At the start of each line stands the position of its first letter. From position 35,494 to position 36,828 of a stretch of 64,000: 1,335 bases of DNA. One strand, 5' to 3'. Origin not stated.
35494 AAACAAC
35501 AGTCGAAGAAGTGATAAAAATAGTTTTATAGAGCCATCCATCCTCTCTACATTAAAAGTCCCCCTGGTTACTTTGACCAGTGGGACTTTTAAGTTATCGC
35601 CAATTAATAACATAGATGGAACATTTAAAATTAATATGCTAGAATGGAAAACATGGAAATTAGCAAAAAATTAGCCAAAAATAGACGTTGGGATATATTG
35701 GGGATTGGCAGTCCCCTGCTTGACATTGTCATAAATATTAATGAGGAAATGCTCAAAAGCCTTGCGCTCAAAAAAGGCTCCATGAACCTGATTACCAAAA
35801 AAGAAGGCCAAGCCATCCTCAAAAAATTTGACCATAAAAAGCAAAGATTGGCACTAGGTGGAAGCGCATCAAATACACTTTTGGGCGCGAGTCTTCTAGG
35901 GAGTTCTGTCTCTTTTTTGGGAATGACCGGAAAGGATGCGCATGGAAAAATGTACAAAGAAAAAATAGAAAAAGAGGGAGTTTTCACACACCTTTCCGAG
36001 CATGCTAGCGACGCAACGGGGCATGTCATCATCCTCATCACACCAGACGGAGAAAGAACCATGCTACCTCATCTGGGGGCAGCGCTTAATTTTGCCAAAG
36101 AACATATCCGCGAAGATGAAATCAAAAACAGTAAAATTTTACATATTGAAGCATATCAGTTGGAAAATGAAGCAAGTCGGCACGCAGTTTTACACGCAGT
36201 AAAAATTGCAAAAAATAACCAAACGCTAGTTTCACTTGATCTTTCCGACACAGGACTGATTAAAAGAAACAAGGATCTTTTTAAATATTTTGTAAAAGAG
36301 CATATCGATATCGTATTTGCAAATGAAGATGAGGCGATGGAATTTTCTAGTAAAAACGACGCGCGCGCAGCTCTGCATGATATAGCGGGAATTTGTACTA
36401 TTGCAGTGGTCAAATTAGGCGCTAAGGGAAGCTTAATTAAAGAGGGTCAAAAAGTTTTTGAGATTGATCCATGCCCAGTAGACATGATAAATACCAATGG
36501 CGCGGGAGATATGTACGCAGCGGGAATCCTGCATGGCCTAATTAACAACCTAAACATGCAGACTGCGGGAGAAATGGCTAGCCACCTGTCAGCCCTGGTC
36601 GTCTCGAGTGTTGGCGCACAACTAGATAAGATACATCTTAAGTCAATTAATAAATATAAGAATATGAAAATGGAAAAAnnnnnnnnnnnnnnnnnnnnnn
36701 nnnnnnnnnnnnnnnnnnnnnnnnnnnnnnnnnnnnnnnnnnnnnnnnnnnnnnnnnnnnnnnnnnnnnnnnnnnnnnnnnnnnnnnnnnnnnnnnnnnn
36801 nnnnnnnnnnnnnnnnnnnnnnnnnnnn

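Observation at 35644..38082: In-frame fusion of adenosine kinase and S-adenosylhomocysteine hydrolase (812 aa): a Rosetta-stone link for the methyl cycle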

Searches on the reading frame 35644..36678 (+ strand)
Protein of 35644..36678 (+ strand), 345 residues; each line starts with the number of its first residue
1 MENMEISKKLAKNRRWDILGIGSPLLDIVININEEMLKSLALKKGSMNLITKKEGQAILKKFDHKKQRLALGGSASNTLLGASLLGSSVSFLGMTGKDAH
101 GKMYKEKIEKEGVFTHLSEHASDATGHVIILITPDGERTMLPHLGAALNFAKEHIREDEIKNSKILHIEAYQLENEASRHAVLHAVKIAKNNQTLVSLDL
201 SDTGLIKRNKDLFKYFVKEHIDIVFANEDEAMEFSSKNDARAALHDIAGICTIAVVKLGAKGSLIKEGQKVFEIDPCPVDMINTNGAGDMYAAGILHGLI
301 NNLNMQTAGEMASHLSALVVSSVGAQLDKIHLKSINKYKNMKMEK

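Call 9: search_solved_structures(query=window:35644-36678:+, max_evalue=0.00001, show_alignments=2)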
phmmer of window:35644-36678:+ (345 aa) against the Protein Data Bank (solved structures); distinct sequences matched with E-value up to 0.00001: 58.
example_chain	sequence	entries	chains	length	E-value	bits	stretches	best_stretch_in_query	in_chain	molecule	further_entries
4e3a_A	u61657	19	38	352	7.1e-43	150.2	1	14-325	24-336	sugar kinase protein | Probable sugar kinase protein | sugar kinase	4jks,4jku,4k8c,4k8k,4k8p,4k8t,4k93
3ubo_A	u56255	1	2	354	7.2e-41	143.6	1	15-325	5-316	adenosine kinase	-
2qcv_A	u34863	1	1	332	4.8e-18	68.6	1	71-322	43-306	Putative 5-dehydro-2-deoxygluconokinase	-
1lio_A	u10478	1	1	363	5.9e-18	68.3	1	18-238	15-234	adenosine kinase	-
1lii_A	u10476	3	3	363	5.9e-18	68.3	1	18-239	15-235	adenosine kinase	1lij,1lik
2a9y_A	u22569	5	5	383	4.6e-17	65.4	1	17-238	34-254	adenosine kinase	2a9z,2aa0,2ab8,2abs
1dgm_A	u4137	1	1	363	8e-17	64.6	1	18-238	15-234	ADENOSINE KINASE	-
8rpa_A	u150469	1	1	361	1.1e-16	64.2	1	17-324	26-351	Adenosine kinase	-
8rf7_A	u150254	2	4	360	4.3e-16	62.2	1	17-308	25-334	Adenosine kinase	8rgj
1bx4_A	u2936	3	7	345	5.6e-16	61.8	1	18-320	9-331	PROTEIN (ADENOSINE KINASE) | Adenosine kinase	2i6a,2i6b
4o1l_A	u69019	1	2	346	5.8e-16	61.8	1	18-320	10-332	Adenosine kinase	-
3h49_A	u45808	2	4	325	7.5e-16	61.4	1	67-327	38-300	Ribokinase | Uncharacterized sugar kinase ydjH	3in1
5kb6_A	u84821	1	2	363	1.3e-15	60.6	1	18-319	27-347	Adenosine kinase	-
9o7p_A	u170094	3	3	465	1.4e-15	60.6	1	17-320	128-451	Isoform 2 of Adenosine kinase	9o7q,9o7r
5kb5_A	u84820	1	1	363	1.4e-15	60.5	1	18-319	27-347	Adenosine kinase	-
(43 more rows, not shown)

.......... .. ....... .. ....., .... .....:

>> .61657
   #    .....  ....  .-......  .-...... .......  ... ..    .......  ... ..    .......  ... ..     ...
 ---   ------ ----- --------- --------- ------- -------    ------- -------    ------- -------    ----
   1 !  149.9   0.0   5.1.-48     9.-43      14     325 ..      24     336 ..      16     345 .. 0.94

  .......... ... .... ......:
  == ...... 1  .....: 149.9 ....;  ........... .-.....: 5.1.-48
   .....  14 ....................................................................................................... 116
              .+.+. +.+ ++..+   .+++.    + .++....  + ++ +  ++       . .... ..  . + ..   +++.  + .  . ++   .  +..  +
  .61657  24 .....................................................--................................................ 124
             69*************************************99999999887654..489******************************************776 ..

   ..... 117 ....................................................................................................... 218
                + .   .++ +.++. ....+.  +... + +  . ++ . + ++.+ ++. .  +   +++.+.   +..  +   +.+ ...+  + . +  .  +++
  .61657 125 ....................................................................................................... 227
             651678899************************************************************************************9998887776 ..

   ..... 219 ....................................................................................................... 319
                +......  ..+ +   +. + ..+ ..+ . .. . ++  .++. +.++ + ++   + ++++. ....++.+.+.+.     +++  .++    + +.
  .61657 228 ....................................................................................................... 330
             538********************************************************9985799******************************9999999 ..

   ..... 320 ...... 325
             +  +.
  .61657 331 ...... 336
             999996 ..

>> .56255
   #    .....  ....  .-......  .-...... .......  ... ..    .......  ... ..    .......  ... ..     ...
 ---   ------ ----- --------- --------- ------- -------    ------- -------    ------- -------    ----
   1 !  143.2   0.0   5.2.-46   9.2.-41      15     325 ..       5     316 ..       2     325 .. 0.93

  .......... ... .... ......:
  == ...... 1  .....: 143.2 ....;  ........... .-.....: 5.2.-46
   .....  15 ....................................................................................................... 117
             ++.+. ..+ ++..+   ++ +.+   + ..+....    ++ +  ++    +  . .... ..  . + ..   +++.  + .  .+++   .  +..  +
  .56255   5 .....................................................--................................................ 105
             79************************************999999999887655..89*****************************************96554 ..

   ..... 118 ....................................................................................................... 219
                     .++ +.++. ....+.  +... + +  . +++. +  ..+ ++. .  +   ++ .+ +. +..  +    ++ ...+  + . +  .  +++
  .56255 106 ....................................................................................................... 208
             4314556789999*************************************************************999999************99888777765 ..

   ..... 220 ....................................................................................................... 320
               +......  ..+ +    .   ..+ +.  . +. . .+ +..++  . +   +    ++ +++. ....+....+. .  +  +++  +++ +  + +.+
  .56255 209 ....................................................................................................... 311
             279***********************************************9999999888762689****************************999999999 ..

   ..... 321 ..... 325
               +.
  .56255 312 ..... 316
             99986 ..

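Call 22: find_homologous_proteins(query=window:35644-36678:+, max_evalue=1e-10)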
Query window:35644-36678:+ (345 aa): 4287 proteins with E <= 1e-10 among 7570 candidates; the best 120 are listed.
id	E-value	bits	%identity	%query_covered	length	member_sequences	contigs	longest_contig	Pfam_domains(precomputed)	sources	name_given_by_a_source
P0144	7.2e-141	487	68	96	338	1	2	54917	PF00294.30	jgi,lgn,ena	jgi:sugar/nucleoside kinase (ribokinase family)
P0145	3.1e-140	485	69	97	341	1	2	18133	PF08543.18,PF00294.30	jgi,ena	jgi:sugar/nucleoside kinase (ribokinase family)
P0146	1.9e-139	482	66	97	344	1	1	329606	PF00294.30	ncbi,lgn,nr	ncbi:MAG: adenosine kinase [Candidatus Moranbacteria bacterium]|nr:adenosine kinase [Candidatus Mora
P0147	2.0e-139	482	68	94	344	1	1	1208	PF08543.18,PF00294.30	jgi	jgi:sugar/nucleoside kinase (ribokinase family)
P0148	3.8e-138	478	67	99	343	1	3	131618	PF08543.18,PF00294.30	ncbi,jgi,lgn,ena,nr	ncbi:MAG TPA: adenosine kinase [Candidatus Moranbacteria bacterium]|nr:adenosine kinase [Candidatus 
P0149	3.8e-135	468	68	97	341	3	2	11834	PF08543.18,PF00294.30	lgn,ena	-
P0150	1.5e-134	466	67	97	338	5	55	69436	PF08543.18,PF00294.30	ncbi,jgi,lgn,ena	jgi:sugar/nucleoside kinase (ribokinase family)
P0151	1.1e-132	460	66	97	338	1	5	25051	PF08543.18,PF00294.30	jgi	jgi:sugar/nucleoside kinase (ribokinase family)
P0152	1.6e-130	453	65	96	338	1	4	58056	PF08543.18,PF00294.30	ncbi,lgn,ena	-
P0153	6.2e-130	451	66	93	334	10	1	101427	PF00294.30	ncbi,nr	ncbi:MAG: adenosine kinase [bacterium]|nr:adenosine kinase [bacterium]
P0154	1.9e-129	449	67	93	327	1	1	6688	PF08543.18,PF00294.30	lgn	-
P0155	4.3e-129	448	65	97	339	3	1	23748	PF08543.18,PF00294.30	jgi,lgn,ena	-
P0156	2.6e-128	446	62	98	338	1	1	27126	PF00294.30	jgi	jgi:sugar/nucleoside kinase (ribokinase family)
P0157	2.7e-128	446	62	98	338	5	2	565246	PF08543.18,PF00294.30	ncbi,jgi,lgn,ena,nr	ncbi:adenosine kinase [Candidatus Parcubacteria bacterium]|nr:adenosine kinase [Patescibacteria grou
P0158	1.9e-123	430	61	96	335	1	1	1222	PF00294.30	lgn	-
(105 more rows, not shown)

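Call 27: search_protein_representatives(protein=window:35644-36678:+)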
Query: 345 residues. Proteins with E-value up to 0.001 (for the whole library): 18922; up to 1e-10: 5747; up to 1e-30: 1246. The best 150 are listed.
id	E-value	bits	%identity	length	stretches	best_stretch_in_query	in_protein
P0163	4.5e-114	397.3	57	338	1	10-339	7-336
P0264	1.2e-83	297.3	46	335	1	13-340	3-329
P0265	3.9e-81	289.1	44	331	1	14-340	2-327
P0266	6.0e-78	278.6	46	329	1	14-335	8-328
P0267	4.2e-77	275.8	42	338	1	14-339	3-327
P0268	7.6e-77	275.0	42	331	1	14-338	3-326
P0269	2.2e-76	273.5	45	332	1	11-327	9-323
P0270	2.2e-75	270.2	44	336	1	6-329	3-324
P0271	5.9e-74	265.5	45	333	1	14-337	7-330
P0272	1.8e-71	257.3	42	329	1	15-338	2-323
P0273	1.5e-70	254.3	40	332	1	13-336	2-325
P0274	6.3e-69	249.0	42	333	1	16-328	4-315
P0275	1.1e-68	248.2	41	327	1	17-336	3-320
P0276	2.0e-68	247.3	40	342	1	16-326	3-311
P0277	3.2e-68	246.7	41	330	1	13-327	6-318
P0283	2.8e-66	240.3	42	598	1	19-330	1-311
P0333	4.4e-56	206.8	36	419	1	12-336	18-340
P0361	6.9e-53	196.3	35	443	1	16-337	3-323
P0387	3.4e-51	190.7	35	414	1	16-329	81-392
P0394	1.8e-50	188.3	37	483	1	14-329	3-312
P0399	3.2e-50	187.5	36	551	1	17-329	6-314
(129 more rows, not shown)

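Call 30: find_related_loci(query=A2, collection=genome_contigs, flank=3500)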
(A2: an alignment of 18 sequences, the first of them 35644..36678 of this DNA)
Query A2 (345 aa) in genome_contigs; peptide patterns used: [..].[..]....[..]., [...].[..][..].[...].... (x = any residue, [..] = any of these).
599 stretches matched a pattern (row limit reached: there are more); 569 encode a relative of the query (tblastn E <= 1e-3); the best 80 are kept; 80 distinct loci.
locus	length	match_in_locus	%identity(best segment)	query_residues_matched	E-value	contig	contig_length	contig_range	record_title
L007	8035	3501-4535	92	1-345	0e+0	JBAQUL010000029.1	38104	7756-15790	MAG: Candidatus Moraniibacteriota bacterium isolate MFD12006_ilm_asm_bin13 k127_11584, whole genome shotgun sequence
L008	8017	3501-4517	66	1-339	1e-149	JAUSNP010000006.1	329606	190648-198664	MAG: Candidatus Moraniibacteriota bacterium isolate E19_metabat.bin.91 E19_k141_503813, whole genome shotgun sequence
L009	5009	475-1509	62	1-345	9e-142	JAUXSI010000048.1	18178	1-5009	MAG: Candidatus Moraniibacteriota bacterium isolate C12_metabat.bin.56 C12_k141_618387, whole genome shotgun sequence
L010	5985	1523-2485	45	15-337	5e-85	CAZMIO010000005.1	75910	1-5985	MAG TPA_asm: uncultured Methanosarcinales archaeon isolate binchicken_co48_311 genome assembly, contig: NODE_351_length_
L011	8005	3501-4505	42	12-345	1e-83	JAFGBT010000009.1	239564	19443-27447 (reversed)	MAG: Spirochaetes bacterium isolate Zod_Metabat.1046 k87_2530584, whole genome shotgun sequence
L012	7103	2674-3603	45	16-327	2e-81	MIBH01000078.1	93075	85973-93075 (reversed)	MAG: Spirochaetes bacterium RBG_13_51_14 RBG_13_scaffold_816, whole genome shotgun sequence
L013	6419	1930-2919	42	3-336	8e-81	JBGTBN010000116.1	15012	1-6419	MAG: Spirochaetota bacterium isolate JTS-AC98 k141_1437156, whole genome shotgun sequence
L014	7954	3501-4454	46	16-335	6e-80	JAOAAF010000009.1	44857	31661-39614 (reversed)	MAG: Spirochaetes bacterium isolate SKW14 NODE_9_length_44857_cov_4.529253, whole genome shotgun sequence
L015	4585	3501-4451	40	14-327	4e-77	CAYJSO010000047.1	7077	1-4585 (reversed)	MAG TPA_asm: uncultured Methanosarcinales archaeon isolate ERP125453_co1_298 genome assembly, contig: NODE_13453_length_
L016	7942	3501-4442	40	14-330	6e-76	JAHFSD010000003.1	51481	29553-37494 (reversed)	MAG: archaeon isolate nzgw59 NODE_373_length_51482_cov_3.809155, whole genome shotgun sequence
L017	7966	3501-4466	42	14-333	1e-75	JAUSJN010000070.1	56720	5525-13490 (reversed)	MAG: Nanoarchaeota archaeon isolate E14_metabat.bin.302 E14_k141_192698, whole genome shotgun sequence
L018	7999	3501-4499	42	16-343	2e-75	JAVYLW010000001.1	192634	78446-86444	MAG: Candidatus Pacearchaeota archaeon isolate DPZ-2_202101_bins_140 DPZ-2_202101_bins_140_scaffold_1, whole genome shot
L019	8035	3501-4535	38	6-342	8e-70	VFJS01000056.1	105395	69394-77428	MAG: Spirochaetia bacterium isolate Bin_56_1 c_000002109173, whole genome shotgun sequence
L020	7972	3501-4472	38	9-326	8e-69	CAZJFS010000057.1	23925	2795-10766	MAG TPA_asm: uncultured bacterium isolate SRP089250_co1_123 genome assembly, contig: NODE_3331_length_23925_cov_5.276917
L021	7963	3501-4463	39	13-337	3e-68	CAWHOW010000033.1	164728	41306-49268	MAG: uncultured Bacteroidetes bacterium isolate MFD04780.bin.1.106 genome assembly, contig: contig_24188, whole genome s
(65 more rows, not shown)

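Call 54: find_related_loci(query=A2, collection=metagenome_contigs, flank=2500)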
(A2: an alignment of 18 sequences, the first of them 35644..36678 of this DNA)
Query A2 (345 aa) in metagenome_contigs; peptide patterns used: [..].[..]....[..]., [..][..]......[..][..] (x = any residue, [..] = any of these).
600 stretches matched a pattern (row limit reached: there are more); 581 encode a relative of the query (tblastn E <= 1e-3); the best 80 are kept; 80 distinct loci.
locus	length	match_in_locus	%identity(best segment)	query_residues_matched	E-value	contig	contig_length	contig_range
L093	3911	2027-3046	66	3-342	2e-142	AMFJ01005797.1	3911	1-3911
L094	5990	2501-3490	45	10-338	4e-89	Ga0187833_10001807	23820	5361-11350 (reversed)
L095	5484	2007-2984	44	16-340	3e-85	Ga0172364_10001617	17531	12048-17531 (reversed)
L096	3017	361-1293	46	17-328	1e-79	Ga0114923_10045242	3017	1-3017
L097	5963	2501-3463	39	15-337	2e-75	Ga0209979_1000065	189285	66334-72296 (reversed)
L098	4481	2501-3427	40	16-326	8e-74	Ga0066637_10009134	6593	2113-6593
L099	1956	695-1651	39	18-340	1e-72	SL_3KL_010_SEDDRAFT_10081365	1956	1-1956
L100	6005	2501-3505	36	4-337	6e-70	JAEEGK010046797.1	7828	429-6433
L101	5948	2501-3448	38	18-337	2e-66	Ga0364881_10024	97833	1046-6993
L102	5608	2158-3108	39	18-337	5e-66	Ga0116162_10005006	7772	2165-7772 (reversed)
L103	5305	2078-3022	39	8-327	6e-64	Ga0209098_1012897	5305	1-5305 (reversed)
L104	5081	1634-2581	36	18-337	5e-64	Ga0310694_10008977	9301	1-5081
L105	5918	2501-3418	37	18-327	1e-63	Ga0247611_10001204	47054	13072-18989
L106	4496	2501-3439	36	16-328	1e-63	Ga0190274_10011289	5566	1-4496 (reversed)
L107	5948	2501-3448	37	18-337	9e-63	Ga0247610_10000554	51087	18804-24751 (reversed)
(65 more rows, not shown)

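Call 62: search_protein_families(library=pfam, proteins=[P0283, P0399, P0394, P0361, P0333, P0387], max_evalue=0.0001)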
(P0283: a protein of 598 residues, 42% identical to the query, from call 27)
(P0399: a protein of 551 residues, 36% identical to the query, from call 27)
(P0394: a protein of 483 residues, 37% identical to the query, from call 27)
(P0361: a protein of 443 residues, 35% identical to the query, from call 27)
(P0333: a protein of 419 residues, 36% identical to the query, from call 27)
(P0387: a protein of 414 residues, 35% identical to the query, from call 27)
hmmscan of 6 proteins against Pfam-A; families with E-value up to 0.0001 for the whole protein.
P0283 (598 aa): 2 families
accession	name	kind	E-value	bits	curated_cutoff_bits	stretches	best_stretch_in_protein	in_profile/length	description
PF00294.29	PfkB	-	4.8e-50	171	25.8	1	47-308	27-297/302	pfkB family carbohydrate kinase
PF01048.26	PNP_UDP_1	-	5.3e-47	160.6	25.1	1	337-578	1-232/233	Phosphorylase superfamily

P0399 (551 aa): 1 family
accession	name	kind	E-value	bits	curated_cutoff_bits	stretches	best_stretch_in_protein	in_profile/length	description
PF00294.29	PfkB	-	2.8e-43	148.8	25.8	1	54-315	29-300/302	pfkB family carbohydrate kinase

P0394 (483 aa): 3 families
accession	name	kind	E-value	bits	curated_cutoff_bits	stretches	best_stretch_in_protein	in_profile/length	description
PF00294.29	PfkB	-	2.9e-47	161.9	25.8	1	27-311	5-298/302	pfkB family carbohydrate kinase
PF01928.26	CYTH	-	1e-10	42.2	23.2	1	317-456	3-151/179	CYTH domain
PF08543.17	Phos_pyr_kin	-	3.8e-05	23.6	27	1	195-310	110-238/246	Phosphomethylpyrimidine kinase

P0361 (443 aa): 3 families
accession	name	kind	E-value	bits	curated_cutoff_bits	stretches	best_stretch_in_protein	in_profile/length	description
PF00294.29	PfkB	-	2.6e-50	171.9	25.8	1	50-311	27-295/302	pfkB family carbohydrate kinase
PF01050.24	MannoseP_isomer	-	4.1e-18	66.1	23.6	1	336-438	12-116/116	Mannose-6-phosphate isomerase C-terminal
PF07883.17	Cupin_2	-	7.2e-08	32.5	27.2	1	358-423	4-69/70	Cupin domain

P0333 (419 aa): 1 family
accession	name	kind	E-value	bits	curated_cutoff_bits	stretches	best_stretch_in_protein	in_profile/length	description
PF00294.29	PfkB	-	1.6e-48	166.1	25.8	1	65-331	24-297/302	pfkB family carbohydrate kinase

P0387 (414 aa): 1 family
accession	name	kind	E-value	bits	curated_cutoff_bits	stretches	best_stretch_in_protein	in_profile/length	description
PF00294.29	PfkB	-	1.7e-46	159.4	25.8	1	133-390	33-297/302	pfkB family carbohydrate kinase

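Call 71: predict_structure(alignment_id=A4)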
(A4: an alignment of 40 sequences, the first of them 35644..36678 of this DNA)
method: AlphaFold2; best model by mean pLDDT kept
length: 345 residues; sequences in the alignment: 40
mean_pLDDT: 94.0   pTM: 0.92
mean pLDDT of the five models: 94.0, 94.0, 93.9, 93.5, 93.2
residues with pLDDT >= 90: 302; 70-90: 29; 50-70: 10; < 50: 4
segments of 3 or more residues with pLDDT < 50: 1-3
pLDDT, mean of each block of 10 residues (from residue 1): 57 90 96 97 92 97 96 96 97 98 98 98 97 91 96 98 98 94 98 98 94 98 98 98 98 96 97 96 89 98 96 96 86 90 66
secondary structure, 60 per line:
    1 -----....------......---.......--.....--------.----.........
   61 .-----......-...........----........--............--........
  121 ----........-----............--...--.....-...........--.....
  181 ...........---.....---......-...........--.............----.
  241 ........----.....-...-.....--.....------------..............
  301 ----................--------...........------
elements in order: H6-9 E16-21 E25-31 H34-38 H52-61 E67-72 H74-84 E89-96 H99-110 E113-120 E125-132 E138-145 H146-149 H157-161 E163-169 H170-173 H176-191 E195-199 H203-208 H210-220 E223-227 H228-235 H240-248 E253-257 E263-267 E270-274 H287-300 H305-320 H329-339
